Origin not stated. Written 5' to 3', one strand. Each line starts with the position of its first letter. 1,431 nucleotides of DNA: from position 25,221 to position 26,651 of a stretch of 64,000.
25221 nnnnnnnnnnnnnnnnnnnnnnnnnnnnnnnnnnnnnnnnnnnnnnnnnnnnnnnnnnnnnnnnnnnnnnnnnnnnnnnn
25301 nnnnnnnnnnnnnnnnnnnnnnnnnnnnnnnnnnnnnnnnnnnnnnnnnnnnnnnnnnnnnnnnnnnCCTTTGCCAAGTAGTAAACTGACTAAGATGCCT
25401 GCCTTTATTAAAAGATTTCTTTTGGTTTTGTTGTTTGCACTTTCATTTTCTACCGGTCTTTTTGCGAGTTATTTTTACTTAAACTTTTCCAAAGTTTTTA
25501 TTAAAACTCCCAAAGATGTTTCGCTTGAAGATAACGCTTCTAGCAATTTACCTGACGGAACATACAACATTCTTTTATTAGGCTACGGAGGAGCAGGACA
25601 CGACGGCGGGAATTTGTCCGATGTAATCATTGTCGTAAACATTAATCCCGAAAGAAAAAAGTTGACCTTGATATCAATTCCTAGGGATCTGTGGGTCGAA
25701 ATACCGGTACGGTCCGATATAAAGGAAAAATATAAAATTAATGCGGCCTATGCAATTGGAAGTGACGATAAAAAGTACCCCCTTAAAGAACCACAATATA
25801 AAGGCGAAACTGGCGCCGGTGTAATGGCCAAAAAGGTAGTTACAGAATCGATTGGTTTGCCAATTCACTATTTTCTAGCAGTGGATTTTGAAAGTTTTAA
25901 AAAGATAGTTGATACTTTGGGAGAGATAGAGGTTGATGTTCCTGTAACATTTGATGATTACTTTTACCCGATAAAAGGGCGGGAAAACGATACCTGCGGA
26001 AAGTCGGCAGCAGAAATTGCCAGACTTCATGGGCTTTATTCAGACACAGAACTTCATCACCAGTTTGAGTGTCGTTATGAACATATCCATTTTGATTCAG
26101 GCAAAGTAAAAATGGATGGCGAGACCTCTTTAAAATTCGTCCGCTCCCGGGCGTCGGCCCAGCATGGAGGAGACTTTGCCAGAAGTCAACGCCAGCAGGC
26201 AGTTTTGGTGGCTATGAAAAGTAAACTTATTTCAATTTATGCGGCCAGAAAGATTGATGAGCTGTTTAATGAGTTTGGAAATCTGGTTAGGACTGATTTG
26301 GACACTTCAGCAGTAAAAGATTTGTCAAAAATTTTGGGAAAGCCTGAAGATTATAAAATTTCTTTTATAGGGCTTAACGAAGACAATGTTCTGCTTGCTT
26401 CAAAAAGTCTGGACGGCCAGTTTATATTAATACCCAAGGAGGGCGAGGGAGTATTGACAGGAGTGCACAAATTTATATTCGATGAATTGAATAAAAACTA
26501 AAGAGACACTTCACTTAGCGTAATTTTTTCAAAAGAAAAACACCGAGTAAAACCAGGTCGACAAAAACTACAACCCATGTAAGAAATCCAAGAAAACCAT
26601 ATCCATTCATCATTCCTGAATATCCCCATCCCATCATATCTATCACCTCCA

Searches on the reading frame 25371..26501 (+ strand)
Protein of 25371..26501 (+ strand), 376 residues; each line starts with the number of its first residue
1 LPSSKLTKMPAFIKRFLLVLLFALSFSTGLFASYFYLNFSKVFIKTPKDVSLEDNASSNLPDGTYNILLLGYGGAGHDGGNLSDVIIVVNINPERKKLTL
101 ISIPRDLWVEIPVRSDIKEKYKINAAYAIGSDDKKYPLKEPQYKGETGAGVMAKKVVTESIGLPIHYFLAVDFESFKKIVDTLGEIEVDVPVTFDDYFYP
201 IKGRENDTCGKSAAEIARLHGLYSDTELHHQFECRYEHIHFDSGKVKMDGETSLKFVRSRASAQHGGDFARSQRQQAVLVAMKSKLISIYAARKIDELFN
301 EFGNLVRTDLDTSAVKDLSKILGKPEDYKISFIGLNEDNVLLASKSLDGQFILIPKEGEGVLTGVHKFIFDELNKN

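Call 16: find_encoding_contigs(protein=window:25371-26501:+, flank=3000, max_places=10)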
Protein window:25371-26501:+ (376 aa): 3 contigs read that carry it; 3 places shown.
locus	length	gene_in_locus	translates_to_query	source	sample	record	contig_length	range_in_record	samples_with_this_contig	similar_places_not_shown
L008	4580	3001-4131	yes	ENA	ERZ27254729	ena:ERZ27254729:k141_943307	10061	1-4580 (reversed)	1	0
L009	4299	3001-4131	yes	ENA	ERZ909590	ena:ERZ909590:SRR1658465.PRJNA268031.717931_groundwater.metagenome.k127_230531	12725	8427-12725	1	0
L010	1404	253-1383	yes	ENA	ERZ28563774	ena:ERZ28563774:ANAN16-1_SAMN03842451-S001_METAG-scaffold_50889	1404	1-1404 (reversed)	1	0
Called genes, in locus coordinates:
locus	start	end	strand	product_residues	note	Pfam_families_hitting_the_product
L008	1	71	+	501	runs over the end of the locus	-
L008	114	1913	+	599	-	PF01807:Zn_ribbon_DnaG, PF08275:DNAG_N, PF01751:Toprim, PF13155:Toprim_2, PF13662:Toprim_4, PF10410:DnaB_bind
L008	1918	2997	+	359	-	PF03979:Sigma70_r1_1, PF00140:Sigma70_r1_2, PF04542:Sigma70_r2, PF04539:Sigma70_r3, PF04545:Sigma70_r4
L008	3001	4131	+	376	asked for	PF03816:LytR_cpsA_psr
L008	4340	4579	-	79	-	?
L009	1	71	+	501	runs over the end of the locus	-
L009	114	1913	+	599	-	PF01807:Zn_ribbon_DnaG, PF08275:DNAG_N, PF01751:Toprim, PF13155:Toprim_2, PF13662:Toprim_4, PF10410:DnaB_bind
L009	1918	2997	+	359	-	PF03979:Sigma70_r1_1, PF00140:Sigma70_r1_2, PF04542:Sigma70_r2, PF04539:Sigma70_r3, PF04545:Sigma70_r4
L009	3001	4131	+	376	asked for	PF03816:LytR_cpsA_psr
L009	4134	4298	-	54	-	?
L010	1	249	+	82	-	?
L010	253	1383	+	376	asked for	PF03816:LytR_cpsA_psr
